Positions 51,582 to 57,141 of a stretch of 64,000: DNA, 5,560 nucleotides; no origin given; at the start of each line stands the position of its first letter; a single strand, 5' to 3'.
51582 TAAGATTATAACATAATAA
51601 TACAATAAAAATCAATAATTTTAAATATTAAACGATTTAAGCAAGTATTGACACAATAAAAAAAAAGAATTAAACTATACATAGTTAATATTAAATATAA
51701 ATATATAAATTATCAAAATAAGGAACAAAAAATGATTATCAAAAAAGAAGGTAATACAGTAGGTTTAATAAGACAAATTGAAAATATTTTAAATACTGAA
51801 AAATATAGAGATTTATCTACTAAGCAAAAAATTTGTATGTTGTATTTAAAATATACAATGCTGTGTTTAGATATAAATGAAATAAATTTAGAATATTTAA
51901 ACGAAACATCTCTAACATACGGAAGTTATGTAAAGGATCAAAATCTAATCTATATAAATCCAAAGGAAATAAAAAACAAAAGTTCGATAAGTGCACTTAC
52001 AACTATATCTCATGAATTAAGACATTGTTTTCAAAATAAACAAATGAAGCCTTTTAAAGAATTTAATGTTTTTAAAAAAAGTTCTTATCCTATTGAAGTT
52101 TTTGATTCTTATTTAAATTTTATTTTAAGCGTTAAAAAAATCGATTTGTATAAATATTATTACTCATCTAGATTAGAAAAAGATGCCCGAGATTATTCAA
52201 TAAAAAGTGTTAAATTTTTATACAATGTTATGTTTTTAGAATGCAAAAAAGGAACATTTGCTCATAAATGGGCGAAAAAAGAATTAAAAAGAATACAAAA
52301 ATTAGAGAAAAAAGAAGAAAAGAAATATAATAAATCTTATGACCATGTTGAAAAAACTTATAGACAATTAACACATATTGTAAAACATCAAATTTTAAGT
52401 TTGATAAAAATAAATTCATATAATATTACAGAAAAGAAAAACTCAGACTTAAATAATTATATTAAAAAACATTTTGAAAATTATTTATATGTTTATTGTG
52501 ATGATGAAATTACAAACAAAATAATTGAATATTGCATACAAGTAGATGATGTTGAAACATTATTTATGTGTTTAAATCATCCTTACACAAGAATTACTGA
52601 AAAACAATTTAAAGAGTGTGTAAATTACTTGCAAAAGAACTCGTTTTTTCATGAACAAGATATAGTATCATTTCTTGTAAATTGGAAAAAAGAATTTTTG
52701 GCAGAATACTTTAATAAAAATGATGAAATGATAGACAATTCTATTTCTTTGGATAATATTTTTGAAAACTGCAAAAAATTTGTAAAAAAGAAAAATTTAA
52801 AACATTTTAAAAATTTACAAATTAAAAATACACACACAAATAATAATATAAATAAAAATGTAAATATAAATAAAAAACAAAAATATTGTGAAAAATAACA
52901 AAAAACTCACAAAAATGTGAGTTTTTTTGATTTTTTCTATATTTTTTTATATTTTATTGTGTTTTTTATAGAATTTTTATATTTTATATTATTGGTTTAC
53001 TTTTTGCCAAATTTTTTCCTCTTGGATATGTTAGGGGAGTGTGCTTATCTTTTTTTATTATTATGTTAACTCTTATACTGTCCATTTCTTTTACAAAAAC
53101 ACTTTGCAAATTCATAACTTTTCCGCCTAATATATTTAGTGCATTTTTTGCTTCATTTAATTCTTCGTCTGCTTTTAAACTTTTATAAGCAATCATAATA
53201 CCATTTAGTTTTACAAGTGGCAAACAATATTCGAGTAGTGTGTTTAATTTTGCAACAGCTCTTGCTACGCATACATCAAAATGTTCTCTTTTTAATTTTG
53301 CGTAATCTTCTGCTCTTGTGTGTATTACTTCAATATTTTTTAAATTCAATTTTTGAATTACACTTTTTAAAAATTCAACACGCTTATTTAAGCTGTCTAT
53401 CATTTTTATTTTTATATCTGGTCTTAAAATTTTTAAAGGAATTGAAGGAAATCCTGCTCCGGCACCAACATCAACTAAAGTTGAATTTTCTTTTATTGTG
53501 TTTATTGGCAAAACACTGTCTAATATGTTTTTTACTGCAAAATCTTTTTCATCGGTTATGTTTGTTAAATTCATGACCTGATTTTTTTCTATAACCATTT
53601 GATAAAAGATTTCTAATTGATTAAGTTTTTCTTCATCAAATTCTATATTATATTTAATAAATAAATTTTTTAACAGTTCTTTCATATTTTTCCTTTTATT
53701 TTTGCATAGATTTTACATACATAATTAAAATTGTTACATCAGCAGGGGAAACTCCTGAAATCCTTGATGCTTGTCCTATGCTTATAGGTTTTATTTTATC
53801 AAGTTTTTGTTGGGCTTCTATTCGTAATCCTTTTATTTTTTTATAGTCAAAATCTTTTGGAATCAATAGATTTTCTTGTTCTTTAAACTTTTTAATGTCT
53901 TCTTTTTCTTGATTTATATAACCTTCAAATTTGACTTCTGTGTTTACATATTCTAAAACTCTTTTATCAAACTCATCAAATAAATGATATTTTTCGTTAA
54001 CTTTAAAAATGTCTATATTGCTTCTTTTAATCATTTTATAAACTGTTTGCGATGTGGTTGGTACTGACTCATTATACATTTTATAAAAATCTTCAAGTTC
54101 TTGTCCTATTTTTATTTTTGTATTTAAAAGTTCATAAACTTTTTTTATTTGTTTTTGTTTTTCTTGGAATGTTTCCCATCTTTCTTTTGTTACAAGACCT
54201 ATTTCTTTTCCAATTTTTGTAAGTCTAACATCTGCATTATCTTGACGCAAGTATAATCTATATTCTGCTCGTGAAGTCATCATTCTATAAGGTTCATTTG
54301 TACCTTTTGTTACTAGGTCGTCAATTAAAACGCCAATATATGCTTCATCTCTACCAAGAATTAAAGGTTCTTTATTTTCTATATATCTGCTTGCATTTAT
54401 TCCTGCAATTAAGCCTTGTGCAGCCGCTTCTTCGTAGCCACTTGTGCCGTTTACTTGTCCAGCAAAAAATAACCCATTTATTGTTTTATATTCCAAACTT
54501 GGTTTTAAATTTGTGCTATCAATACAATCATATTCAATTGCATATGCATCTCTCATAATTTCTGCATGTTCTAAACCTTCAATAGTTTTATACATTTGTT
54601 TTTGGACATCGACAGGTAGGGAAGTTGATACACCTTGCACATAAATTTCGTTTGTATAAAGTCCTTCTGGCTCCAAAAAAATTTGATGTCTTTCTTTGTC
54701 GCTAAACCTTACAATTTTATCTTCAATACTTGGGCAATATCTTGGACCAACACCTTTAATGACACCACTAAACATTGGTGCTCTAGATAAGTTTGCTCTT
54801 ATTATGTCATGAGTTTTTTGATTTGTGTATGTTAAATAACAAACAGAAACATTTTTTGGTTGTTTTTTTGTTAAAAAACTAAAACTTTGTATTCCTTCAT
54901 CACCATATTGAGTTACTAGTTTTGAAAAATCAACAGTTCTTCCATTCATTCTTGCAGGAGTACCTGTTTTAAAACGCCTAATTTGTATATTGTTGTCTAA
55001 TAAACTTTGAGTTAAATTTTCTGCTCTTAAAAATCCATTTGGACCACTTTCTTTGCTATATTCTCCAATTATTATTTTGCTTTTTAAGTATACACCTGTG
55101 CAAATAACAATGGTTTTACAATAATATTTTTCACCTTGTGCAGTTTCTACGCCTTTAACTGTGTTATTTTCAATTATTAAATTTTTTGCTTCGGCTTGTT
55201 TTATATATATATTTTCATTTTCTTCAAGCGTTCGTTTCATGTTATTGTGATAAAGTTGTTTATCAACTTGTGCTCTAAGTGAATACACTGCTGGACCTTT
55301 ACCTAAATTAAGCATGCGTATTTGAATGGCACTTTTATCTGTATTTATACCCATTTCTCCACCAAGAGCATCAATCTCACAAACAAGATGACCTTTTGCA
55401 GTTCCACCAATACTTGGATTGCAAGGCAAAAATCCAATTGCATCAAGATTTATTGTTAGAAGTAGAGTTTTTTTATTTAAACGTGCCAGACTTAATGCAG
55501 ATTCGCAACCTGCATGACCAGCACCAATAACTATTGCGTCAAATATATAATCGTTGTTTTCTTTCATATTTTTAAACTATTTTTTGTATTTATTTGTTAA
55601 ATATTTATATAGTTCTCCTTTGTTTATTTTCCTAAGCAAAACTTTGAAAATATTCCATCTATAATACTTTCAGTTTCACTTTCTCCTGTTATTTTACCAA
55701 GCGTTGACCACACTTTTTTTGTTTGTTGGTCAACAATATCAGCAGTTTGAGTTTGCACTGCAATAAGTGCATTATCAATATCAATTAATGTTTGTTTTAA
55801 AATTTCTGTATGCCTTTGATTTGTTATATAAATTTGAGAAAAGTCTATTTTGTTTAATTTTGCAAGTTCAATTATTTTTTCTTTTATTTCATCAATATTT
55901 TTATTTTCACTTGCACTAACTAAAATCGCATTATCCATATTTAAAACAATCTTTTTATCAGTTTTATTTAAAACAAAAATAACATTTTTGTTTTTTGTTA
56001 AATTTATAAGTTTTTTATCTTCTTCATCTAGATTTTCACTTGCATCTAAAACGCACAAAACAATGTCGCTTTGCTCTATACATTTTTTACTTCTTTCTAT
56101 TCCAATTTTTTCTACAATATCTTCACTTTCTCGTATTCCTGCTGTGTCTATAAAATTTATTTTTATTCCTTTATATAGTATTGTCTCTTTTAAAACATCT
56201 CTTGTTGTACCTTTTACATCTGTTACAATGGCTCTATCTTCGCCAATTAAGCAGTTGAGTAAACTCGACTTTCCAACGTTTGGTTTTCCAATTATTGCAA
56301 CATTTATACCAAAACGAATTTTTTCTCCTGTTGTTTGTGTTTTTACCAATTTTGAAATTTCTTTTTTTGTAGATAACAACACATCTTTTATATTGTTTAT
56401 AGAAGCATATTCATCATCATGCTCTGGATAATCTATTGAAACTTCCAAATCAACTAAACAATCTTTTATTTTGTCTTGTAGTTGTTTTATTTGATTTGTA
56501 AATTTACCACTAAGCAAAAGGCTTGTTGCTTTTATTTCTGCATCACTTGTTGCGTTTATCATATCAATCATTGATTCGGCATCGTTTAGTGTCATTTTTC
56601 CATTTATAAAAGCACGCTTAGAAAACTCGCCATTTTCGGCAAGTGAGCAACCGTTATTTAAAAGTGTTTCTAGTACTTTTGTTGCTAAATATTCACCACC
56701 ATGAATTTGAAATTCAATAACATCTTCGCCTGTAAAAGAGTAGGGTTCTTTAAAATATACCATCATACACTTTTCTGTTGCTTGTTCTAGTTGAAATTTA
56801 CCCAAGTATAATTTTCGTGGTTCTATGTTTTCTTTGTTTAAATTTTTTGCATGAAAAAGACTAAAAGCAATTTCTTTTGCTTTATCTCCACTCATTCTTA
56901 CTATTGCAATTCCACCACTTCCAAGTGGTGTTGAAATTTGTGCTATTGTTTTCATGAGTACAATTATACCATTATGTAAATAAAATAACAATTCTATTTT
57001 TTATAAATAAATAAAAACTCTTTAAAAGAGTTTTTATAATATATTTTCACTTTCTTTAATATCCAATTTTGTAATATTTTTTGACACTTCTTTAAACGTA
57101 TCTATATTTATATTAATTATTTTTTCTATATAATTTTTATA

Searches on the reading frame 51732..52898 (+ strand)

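Call 7: search_protein_families(library=ncbifam, proteins=[window:51732-52898:+])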
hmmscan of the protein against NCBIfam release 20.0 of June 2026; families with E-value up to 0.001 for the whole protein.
window:51732-52898:+ (388 aa): 0 families

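Call 49: search_protein_families(library=pfam, proteins=[window:51732-52898:+], max_evalue=0.01)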
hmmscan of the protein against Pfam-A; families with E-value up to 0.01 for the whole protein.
window:51732-52898:+ (388 aa): 1 family
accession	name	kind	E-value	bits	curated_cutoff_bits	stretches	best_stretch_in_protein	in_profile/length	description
PF20573.4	DUF6782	-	0.0037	17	27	1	58-104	64-106/241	Putative metallopeptidase family (DUF6782)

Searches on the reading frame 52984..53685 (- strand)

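Call 7: search_protein_families(library=ncbifam, proteins=[window:52984-53685:-])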
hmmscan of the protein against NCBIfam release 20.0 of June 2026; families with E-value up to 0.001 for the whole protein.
window:52984-53685:- (233 aa): 7 families
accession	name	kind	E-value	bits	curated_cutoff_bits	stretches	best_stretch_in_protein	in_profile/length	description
TIGR00138.1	rsmG_gidB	equivalog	2.1e-50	170.9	99.5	1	24-198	1-174/183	16S rRNA (guanine(527)-N(7))-methyltransferase RsmG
NF006138.0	PRK08287.1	equivalog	3.1e-11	43.5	210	1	64-204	29-165/189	decarboxylating cobalt-precorrin-6B (C(15))-methyltransferase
TIGR01983.1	UbiG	equivalog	5.7e-10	38.9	102.95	1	53-165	45-150/228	bifunctional 2-polyprenyl-6-hydroxyphenol methylase/3-demethylubiquinol 3-O-methyltransferase UbiG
TIGR02469.1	CbiT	equivalog_domain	7.7e-10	39.1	78.3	1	63-166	16-120/124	precorrin-6Y C5,15-methyltransferase (decarboxylating) subunit CbiT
NF005640.0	PRK07402.1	equivalog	8.4e-09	35.3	219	1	63-186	40-161/200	precorrin-6Y C5,15-methyltransferase subunit CbiT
TIGR03534.1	RF_mod_PrmC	equivalog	7.2e-05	22.4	199.1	1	62-141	82-162/253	peptide chain release factor N(5)-glutamine methyltransferase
NF041537.1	ArsM_AhpD_UU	exception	0.0002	20.3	510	1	61-147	71-157/345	arsenite methyltransferase/AhpD domain selenoprotein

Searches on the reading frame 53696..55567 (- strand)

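Call 7: search_protein_families(library=ncbifam, proteins=[window:53696-55567:-])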
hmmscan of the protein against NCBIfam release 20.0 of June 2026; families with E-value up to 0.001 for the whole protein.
window:53696-55567:- (623 aa): 6 families
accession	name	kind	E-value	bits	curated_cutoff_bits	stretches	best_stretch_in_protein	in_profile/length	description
TIGR00136.1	mnmG_gidA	equivalog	2.8e-254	845.1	524.85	1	9-620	1-614/616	tRNA uridine-5-carboxymethylaminomethyl(34) synthesis enzyme MnmG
NF003739.0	PRK05335.1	equivalog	1.2e-20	73.8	262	1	311-430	279-397/441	methylenetetrahydrofolate--tRNA-(uracil(54)-C(5))-methyltransferase (FADH(2)-oxidizing) TrmFO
TIGR00137.1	gid_trmFO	equivalog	3.1e-19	69.1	428.65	1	310-425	275-390/433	FADH(2)-oxidizing methylenetetrahydrofolate--tRNA-(uracil(54)-C(5))-methyltransferase TrmFO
TIGR02032.1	GG-red-SF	subfamily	1.4e-06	28.2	158.8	1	9-160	1-148/297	geranylgeranyl reductase family protein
TIGR01292.1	TRX_reduct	equivalog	1e-05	24.6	343.45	0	10-38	2-30/300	thioredoxin-disulfide reductase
TIGR01377.1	soxA_mon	subfamily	0.0001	21.2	479.65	1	9-37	1-29/381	amino oxidase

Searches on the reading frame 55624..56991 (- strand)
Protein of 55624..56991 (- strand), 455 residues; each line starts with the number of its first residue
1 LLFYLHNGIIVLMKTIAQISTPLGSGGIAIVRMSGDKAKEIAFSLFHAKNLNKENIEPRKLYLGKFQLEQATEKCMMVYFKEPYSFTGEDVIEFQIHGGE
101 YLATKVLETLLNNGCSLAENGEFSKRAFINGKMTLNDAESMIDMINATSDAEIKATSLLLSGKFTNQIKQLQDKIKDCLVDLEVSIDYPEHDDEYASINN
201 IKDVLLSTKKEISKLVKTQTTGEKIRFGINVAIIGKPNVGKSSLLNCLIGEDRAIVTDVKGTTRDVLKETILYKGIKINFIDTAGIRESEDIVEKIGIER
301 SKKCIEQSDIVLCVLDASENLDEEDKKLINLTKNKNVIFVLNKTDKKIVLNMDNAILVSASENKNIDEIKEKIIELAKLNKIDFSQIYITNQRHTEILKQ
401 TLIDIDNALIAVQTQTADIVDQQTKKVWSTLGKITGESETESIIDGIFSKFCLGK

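Call 8: search_protein_families(library=ncbifam, proteins=[window:55624-56991:-])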
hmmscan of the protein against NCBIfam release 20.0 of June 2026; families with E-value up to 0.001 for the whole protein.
window:55624-56991:- (455 aa): 19 families
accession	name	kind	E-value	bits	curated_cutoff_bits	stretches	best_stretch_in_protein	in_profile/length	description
TIGR00450.1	mnmE_trmE_thdF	equivalog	1.7e-107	360.3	252.6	1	21-455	2-446/446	tRNA uridine-5-carboxymethylaminomethyl(34) synthesis GTPase MnmE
NF003661.0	PRK05291.1-3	equivalog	3.4e-107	359.6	380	1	13-455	3-448/448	tRNA uridine-5-carboxymethylaminomethyl(34) synthesis GTPase MnmE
TIGR03594.1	GTPase_EngA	equivalog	2.1e-38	132.5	306.7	1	210-347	158-299/432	ribosome biogenesis GTPase Der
TIGR00231.1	small_GTP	domain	5.8e-29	101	42.5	1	229-364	4-142/164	GTP-binding protein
TIGR03918.1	GTP_HydF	equivalog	3.9e-25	88.5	325.55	1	229-381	8-171/392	[FeFe] hydrogenase H-cluster maturation GTPase HydF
NF000908.1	PRK00089.1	equivalog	4.3e-25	88.6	237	1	231-399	6-189/291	GTPase Era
NF002828.0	PRK03003.1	equivalog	1.2e-24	86.8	631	1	216-345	201-335/477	ribosome biogenesis GTPase Der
NF007071.0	PRK09518.1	equivalog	2e-24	86.1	953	1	225-345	441-566/706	bifunctional cytidylate kinase/GTPase Der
TIGR00436.1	era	equivalog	1.9e-18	66.8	116.25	1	230-394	2-162/270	GTPase Era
TIGR03596.1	GTPase_YlqF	equivalog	2.7e-11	43.4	208.2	1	202-286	92-173/276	ribosome biogenesis GTPase YlqF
TIGR00437.1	feoB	equivalog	6.6e-09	35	315.65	1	235-346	1-111/594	ferrous iron transport protein B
TIGR03597.1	GTPase_YqeH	equivalog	3.6e-08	33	297.4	1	202-310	129-239/361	ribosome biogenesis GTPase YqeH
TIGR03156.1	GTP_HflX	equivalog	8.5e-08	31.5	216.75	1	205-375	163-349/351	GTPase HflX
TIGR00993.1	3a0901s04IAP86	subfamily_domain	8.7e-08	30.8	660.7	1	219-313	108-207/763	chloroplast protein import component Toc86/159, G and M domains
TIGR03598.1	GTPase_YsxC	equivalog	6.7e-07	29.2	124.45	1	228-382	18-176/186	ribosome biogenesis GTP-binding protein YihA/YsxC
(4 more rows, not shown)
